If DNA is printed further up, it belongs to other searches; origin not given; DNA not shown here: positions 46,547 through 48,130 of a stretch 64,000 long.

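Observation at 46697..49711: Rosetta-stone fusion of two GT-C-like modules that also occur as separate genes in the same window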

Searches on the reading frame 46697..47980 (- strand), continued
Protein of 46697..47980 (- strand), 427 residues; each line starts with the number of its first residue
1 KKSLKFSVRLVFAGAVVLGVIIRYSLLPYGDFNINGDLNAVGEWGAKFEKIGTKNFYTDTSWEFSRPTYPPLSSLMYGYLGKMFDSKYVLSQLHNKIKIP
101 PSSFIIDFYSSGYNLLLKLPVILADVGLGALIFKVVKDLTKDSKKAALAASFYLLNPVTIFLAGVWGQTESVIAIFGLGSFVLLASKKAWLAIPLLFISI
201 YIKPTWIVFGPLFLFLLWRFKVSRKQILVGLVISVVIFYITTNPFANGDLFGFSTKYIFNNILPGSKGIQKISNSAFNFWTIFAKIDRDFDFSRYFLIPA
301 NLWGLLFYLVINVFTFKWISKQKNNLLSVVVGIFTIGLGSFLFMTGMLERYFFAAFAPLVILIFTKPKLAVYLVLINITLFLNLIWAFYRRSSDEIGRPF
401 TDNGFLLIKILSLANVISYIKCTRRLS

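Call 47: find_related_loci(query=A4, collection=metagenome_contigs, flank=3000)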
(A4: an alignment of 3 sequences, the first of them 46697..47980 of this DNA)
Query A4 (427 aa) in metagenome_contigs; peptide patterns used: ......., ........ (x = any residue, [..] = any of these).
600 stretches matched a pattern (row limit reached: there are more); 4 encode a relative of the query (tblastn E <= 1e-3); 4 distinct loci.
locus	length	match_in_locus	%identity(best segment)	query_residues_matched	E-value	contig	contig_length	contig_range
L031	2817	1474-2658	30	26-420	3e-31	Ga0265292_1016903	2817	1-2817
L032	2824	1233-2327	30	26-387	5e-27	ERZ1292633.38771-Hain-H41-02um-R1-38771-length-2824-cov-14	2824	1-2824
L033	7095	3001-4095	29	26-387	2e-26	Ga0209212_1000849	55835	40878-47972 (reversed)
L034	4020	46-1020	30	67-387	5e-24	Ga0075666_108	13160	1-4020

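Call 48: search_solved_structures(query=A2, max_evalue=1)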
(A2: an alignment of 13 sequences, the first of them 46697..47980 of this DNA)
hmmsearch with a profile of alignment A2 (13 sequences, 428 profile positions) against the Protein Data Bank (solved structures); distinct sequences matched with E-value up to 1: 0.

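Call 61: predict_structure(alignment_id=A2)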
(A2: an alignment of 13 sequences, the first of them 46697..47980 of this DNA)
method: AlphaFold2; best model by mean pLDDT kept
length: 427 residues; sequences in the alignment: 13
mean_pLDDT: 80.1   pTM: 0.85
mean pLDDT of the five models: 80.1, 78.3, 76.6, 75.5, 75.5
residues with pLDDT >= 90: 158; 70-90: 161; 50-70: 84; < 50: 24
segments of 3 or more residues with pLDDT < 50: 32-35, 267-274, 392-397
pLDDT, mean of each block of 10 residues (from residue 1): 67 88 76 54 76 84 76 78 60 52 56 71 91 97 94 91 73 92 96 95 85 97 96 96 88 82 52 60 72 80 89 95 95 93 68 81 94 91 71 45 72 92 87
secondary structure, 60 per line:
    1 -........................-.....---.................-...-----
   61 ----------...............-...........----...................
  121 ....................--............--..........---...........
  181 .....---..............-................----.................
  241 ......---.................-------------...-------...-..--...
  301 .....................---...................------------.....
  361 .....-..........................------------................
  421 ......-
elements in order: H2-25 H27-31 H35-51 H71-85 H87-97 H102-140 H143-154 H157-166 H170-185 H189-202 H204-219 H224-246 H250-266 H300-321 H325-343 H356-365 H367-392 H405-426

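Call 65: fold_search(model_id=the predicted structure, library=pdb)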
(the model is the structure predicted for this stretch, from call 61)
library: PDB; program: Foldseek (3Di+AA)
matches with E <= 10: 110; with E <= 0.001: 8
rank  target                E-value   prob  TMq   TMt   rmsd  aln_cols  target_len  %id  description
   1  6snh_X                4.6e-06  1.00  0.66  0.60   7.6       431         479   18  Cryo-EM structure of yeast ALG6 in complex with 6AG9 Fab and Dol25-P-Glc (released 2020-03-11)
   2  9s6r_A                1.4e-04  1.00  0.61  0.67   5.1       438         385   14  Ternary cryo-EM structure of yeast ALG3 with Dol25-PP-GlcNAc2Man5, Dol25-P-Man, and Fab (released 2026-03-18)
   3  8imx_U                2.4e-04  1.00  0.50  0.51  10.8       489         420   15  Cryo-EM structure of GPI-T with a chimeric GPI-anchored protein (released 2023-08-16)
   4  7w72_U                4.6e-04  1.00  0.55  0.56   6.6       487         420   16  Structure of a human glycosylphosphatidylinositol (GPI) transamidase (released 2022-02-16)
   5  9dm7_A                5.0e-04  1.00  0.54  0.61   6.7       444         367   16  mannosyltransferase PimE in complex with Fab_E6 (released 2025-06-25)
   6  7wld_U                7.2e-04  1.00  0.53  0.54   6.9       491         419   15  Cryo-EM structure of the human glycosylphosphatidylinositol transamidase complex at 2.53 Angstrom resolution (released 2022-04-27)
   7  9wno_A                9.1e-04  1.00  0.58  0.61   6.3       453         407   17  Cryo-EM structure of Candida glabrata GPI mannosyltransferase I bound to Dol-P-Man (released 2025-12-03)
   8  9dm5                  9.9e-04  1.00  0.51  0.56   7.5       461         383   17  Product-Bound mannosyltransferase PimE (released 2025-06-25)
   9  7oci_F                2.8e-03  1.00  0.42  0.30  14.0       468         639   12  Cryo-EM structure of yeast Ost6p containing oligosaccharyltransferase complex (released 2022-02-16)
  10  6ezn_F                3.3e-03  1.00  0.43  0.31  16.3       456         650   16  Cryo-EM structure of the yeast oligosaccharyltransferase (OST) complex (released 2018-01-17)
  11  9ub7_B                3.7e-03  1.00  0.58  0.62   5.7       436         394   13  Structure of glycosylphosphatidylinositol transamidase,state 1 (released 2026-04-08)
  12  6gxc_A                4.5e-03  1.00  0.41  0.27  16.2       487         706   14  Bacterial oligosaccharyltransferase PglB in complex with an inhibitory peptide and a reactive lipid-linked oligosaccha (released 2018-11-14)
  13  8age_A                4.7e-03  1.00  0.44  0.31  13.3       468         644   13  Structure of yeast oligosaccharylransferase complex with acceptor peptide bound (released 2022-12-07)
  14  9n9j_I                4.7e-03  1.00  0.44  0.29  16.8       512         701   12  Structure of a GRP94 folding intermediate engaged with a CCDC134- and FKBP11-bound secretory translocon (released 2025-11-19)
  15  8b6l_I                1.0e-02  1.00  0.45  0.31  17.0       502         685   12  Subtomogram average of the human Sec61-TRAP-OSTA-translocon (released 2022-12-07)
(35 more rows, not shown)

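Call 68: search_protein_families(library=pfam, alignment_id=A2, max_evalue=1)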
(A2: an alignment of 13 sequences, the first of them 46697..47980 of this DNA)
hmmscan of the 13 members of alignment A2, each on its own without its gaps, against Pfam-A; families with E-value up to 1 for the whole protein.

A. member 1, window:46697-47980:- (427 aa): 0 families

B. families by the number of members that match (of 13 scanned): 3 families
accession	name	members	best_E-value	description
PF21684.2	PipB2_N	1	0.12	Secreted effector protein PipB2, N-terminal domain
PF11564.14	BpuJI_N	1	0.14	Restriction endonuclease BpuJI - N terminal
PF14147.11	Spore_YhaL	1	0.15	Sporulation protein YhaL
